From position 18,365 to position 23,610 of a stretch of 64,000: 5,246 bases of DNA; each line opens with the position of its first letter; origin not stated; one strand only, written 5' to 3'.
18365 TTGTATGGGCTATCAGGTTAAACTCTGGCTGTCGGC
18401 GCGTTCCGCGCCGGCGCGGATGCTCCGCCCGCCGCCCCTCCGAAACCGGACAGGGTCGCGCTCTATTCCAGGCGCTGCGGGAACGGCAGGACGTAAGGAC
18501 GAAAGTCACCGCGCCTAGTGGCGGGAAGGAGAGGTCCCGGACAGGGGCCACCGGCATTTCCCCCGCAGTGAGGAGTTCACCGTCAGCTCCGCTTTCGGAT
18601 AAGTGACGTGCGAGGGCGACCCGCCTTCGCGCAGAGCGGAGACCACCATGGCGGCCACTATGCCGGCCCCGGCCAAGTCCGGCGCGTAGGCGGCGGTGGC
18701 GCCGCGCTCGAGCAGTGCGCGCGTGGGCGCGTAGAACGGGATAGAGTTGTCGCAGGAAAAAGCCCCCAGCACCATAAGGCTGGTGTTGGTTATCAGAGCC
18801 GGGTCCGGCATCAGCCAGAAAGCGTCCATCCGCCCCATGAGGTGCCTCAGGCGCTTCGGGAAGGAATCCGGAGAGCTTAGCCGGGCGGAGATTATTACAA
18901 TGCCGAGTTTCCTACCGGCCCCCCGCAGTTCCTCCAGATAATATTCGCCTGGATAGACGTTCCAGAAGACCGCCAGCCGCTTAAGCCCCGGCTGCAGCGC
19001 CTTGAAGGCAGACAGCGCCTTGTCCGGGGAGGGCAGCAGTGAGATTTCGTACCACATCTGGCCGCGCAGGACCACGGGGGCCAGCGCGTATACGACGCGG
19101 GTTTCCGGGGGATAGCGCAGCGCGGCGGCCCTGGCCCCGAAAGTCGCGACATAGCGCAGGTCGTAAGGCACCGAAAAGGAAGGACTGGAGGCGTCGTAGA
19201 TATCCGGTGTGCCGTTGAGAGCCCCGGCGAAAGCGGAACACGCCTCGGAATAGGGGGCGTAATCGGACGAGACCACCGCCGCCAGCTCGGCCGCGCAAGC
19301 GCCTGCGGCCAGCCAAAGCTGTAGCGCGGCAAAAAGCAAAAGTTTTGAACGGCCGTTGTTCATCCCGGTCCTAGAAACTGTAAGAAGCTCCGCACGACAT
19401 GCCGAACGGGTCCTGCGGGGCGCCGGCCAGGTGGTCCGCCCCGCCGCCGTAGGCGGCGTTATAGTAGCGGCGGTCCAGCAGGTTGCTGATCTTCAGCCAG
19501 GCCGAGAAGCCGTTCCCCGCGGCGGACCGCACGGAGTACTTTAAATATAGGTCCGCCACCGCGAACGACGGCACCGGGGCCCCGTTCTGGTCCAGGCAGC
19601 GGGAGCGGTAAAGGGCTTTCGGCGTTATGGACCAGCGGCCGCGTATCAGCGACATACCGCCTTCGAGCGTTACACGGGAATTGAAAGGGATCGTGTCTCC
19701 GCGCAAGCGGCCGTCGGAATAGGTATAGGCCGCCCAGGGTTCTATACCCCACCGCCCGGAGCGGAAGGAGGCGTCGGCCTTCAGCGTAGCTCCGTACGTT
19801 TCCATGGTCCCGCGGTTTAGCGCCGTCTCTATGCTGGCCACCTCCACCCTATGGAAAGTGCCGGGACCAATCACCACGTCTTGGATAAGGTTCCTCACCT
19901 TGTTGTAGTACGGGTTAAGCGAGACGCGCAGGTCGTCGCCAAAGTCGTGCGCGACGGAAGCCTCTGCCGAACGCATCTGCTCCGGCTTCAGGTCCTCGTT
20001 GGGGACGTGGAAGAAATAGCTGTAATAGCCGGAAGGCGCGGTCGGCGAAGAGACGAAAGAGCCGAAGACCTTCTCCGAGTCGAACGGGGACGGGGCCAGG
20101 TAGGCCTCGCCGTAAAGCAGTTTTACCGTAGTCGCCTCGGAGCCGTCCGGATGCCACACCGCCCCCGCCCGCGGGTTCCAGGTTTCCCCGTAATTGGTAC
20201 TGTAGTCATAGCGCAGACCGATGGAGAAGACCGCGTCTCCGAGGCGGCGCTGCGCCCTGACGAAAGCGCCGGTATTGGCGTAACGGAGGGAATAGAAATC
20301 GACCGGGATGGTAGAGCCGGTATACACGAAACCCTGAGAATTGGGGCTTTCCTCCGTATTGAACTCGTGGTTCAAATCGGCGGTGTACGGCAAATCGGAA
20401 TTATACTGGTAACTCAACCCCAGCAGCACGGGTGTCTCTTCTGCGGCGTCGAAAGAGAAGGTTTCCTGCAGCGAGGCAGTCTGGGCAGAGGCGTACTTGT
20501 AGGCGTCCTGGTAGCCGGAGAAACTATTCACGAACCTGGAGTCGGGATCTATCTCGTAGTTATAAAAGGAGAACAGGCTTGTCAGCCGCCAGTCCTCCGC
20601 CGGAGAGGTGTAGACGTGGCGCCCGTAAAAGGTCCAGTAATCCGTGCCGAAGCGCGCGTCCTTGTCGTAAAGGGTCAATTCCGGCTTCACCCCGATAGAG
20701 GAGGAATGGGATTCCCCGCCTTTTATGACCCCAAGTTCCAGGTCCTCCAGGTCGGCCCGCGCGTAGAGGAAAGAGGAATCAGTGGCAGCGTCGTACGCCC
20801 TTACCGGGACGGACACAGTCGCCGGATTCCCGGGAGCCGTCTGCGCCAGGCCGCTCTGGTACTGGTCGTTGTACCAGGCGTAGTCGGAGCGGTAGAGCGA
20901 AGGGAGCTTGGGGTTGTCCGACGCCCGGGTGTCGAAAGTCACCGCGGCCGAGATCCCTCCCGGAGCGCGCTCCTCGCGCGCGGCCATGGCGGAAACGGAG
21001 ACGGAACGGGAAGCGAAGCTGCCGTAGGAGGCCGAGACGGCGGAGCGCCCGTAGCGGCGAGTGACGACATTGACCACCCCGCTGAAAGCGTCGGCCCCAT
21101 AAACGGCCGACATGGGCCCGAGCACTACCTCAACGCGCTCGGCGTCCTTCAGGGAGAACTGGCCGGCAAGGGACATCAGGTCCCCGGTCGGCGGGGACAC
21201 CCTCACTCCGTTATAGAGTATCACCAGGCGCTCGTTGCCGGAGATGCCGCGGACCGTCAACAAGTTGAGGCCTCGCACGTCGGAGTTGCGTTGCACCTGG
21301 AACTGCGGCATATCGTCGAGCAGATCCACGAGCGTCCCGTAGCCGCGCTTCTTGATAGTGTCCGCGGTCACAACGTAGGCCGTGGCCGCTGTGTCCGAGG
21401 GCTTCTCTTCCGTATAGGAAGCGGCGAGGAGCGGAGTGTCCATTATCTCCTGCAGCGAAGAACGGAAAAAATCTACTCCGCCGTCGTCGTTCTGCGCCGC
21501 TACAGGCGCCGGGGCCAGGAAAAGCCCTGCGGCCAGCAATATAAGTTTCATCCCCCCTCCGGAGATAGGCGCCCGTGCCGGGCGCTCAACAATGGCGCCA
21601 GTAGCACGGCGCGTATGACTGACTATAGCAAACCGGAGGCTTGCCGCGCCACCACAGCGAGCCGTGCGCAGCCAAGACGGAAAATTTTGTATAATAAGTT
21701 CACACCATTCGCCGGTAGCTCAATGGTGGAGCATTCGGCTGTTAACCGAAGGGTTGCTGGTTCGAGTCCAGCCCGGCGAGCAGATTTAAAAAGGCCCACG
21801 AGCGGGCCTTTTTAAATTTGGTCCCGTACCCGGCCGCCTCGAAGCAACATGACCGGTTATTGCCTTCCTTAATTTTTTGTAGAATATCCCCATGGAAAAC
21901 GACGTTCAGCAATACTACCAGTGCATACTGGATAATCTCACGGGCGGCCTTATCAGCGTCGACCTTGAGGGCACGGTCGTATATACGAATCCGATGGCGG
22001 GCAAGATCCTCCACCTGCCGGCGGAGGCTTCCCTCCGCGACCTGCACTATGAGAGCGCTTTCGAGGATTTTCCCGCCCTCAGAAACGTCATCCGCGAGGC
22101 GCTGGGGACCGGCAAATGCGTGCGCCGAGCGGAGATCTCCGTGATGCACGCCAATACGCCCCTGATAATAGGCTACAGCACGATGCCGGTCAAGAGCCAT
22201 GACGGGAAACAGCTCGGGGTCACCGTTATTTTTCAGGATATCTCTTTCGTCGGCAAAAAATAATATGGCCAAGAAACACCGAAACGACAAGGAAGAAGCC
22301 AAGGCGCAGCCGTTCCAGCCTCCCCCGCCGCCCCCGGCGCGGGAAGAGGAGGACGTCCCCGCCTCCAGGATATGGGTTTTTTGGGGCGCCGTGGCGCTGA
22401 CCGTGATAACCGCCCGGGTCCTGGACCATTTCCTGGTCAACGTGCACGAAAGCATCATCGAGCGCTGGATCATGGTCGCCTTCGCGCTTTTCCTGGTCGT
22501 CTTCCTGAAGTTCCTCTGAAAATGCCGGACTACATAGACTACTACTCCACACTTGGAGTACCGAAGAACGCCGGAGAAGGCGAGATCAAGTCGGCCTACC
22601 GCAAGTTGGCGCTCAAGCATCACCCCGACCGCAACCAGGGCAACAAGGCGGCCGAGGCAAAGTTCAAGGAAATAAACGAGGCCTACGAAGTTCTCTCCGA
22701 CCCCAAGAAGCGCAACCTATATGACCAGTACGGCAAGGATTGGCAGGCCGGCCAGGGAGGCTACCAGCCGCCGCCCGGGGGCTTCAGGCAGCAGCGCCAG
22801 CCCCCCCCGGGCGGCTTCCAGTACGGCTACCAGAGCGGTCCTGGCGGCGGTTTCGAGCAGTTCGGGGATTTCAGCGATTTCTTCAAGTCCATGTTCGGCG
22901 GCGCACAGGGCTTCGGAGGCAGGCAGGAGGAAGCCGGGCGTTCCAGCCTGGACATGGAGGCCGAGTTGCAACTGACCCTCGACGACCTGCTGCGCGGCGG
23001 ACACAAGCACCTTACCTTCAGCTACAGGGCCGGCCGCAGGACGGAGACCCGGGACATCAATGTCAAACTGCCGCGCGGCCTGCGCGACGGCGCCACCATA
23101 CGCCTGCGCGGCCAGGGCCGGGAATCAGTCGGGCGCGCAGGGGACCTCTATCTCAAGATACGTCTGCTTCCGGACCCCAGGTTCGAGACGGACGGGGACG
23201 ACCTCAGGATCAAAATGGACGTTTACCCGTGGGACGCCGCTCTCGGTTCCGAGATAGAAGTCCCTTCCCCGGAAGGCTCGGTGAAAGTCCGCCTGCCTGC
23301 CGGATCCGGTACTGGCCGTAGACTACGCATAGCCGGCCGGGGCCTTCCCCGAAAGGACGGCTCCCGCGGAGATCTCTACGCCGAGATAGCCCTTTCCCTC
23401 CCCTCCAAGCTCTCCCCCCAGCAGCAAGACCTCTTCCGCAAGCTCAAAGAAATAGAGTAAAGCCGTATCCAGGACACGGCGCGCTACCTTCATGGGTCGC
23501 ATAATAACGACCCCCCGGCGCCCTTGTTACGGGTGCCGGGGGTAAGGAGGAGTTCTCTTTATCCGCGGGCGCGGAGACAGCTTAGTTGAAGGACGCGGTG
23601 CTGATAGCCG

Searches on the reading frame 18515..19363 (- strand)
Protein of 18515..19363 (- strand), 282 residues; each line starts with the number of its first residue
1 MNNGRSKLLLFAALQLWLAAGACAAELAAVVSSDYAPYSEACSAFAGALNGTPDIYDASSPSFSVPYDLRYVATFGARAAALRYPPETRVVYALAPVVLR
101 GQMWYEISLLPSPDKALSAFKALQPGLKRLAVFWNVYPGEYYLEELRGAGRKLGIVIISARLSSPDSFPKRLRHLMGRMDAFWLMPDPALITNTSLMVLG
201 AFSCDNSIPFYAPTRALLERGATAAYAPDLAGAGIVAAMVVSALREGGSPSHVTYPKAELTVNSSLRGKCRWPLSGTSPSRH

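Call 85: search_protein_families(library=pfam, proteins=[window:18515-19363:-], max_evalue=0.001)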
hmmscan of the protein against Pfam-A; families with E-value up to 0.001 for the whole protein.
window:18515-19363:- (282 aa): 1 family
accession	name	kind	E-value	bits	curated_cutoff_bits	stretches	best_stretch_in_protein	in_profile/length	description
PF04392.18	ABC_sub_bind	-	5e-08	33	25.9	1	115-257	119-261/293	ABC transporter substrate binding protein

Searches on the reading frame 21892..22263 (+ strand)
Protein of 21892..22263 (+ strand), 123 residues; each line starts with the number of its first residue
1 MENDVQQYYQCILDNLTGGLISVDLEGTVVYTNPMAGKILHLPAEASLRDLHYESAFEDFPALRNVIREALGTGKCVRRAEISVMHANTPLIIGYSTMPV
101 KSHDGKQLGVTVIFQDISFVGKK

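Call 85: search_protein_families(library=pfam, proteins=[window:21892-22263:+], max_evalue=0.001)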
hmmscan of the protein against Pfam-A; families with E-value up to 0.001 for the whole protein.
window:21892-22263:+ (123 aa): 4 families
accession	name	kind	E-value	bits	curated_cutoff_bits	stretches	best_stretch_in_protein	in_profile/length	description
PF00989.32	PAS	-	9.8e-11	42.1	22.6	1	9-117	3-113/113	PAS fold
PF08448.16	PAS_4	-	7.6e-08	33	23.1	1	13-118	1-106/110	PAS fold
PF13426.13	PAS_9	-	6.2e-05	23.7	27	1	21-118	5-102/103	PAS domain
PF13596.12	PAS_10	-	0.00073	20.6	22.1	1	11-117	3-105/106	PAS domain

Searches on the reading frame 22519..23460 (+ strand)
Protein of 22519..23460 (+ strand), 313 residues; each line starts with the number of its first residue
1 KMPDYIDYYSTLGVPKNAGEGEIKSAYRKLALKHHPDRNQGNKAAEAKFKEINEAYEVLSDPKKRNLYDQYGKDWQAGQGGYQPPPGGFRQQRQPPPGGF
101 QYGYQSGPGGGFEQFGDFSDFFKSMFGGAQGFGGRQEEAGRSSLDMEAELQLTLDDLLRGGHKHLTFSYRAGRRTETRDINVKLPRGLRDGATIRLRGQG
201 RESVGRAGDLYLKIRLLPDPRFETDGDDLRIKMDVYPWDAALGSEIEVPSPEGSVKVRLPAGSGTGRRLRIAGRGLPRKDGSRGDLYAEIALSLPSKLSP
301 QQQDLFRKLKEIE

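Call 85: search_protein_families(library=pfam, proteins=[window:22519-23460:+], max_evalue=0.001)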
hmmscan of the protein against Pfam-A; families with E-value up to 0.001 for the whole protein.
window:22519-23460:+ (313 aa): 2 families
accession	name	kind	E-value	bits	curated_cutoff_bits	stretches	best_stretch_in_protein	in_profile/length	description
PF01556.23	DnaJ_C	-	1.9e-38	132.4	26.6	1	146-295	1-152/152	DnaJ C terminal domain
PF00226.36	DnaJ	-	3.9e-29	101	27.8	1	7-69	1-63/63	DnaJ domain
